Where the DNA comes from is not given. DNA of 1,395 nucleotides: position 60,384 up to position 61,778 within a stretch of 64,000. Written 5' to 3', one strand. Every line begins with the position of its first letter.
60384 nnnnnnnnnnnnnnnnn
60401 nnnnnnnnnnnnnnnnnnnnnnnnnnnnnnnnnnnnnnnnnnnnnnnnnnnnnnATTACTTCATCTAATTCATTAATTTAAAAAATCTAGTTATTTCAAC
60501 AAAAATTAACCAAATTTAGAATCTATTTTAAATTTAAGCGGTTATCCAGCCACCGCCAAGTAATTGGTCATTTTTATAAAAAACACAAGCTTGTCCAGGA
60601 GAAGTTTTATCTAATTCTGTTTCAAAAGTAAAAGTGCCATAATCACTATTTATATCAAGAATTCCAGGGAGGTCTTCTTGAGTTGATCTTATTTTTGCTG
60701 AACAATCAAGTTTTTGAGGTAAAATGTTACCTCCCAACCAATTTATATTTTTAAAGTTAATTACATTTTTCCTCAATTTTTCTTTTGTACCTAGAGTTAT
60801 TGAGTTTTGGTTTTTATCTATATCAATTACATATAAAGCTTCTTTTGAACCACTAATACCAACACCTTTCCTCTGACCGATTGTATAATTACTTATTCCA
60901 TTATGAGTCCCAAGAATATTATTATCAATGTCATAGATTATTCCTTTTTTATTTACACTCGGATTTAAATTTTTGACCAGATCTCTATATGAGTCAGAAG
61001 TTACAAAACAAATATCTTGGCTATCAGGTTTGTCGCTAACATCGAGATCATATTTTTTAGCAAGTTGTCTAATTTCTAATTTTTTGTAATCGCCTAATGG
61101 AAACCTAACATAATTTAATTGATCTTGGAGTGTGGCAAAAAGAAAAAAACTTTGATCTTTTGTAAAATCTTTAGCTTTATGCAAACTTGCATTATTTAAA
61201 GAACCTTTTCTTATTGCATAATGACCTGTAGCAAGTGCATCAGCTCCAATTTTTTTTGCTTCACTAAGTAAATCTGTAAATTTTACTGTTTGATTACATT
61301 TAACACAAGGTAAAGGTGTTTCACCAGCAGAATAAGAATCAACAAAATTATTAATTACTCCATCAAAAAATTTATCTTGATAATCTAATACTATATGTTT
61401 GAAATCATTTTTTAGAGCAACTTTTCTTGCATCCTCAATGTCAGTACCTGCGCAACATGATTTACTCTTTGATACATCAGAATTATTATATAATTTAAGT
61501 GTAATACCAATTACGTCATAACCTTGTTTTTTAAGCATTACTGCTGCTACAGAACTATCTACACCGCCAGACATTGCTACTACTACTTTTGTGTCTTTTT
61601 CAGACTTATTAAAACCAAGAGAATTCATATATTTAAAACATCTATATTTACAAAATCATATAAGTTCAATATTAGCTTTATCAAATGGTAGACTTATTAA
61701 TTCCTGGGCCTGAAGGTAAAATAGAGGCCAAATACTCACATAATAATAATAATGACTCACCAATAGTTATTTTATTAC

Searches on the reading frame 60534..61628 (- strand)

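Call 22: search_protein_families(library=pfam, proteins=[window:60534-61628:-], max_evalue=0.0001)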
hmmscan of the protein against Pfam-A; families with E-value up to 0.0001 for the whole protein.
window:60534-61628:- (364 aa): 6 families
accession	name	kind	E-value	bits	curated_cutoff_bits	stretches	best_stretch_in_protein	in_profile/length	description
PF03054.22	tRNA_Me_trans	-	2.9e-71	239.8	20.6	1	14-210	2-201/202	tRNA methyl transferase HUP domain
PF20259.3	tRNA_Me_trans_M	-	3.4e-18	65.4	27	1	226-280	10-65/66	tRNA methyl transferase PRC-barrel domain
PF20258.4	tRNA_Me_trans_C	-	1.8e-13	51.1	20.6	1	290-362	4-77/77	Aminomethyltransferase beta-barrel domain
PF00764.25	Arginosuc_synth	-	6.9e-07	29.9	27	1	14-135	1-114/162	Arginosuccinate synthase N-terminal HUP domain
PF06508.19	QueC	-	3.6e-06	27.1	22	1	14-197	1-177/210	Queuosine biosynthesis protein QueC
PF02568.20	ThiI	-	9.5e-05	22.5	20.5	0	13-52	4-45/197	Thiamine biosynthesis protein (ThiI)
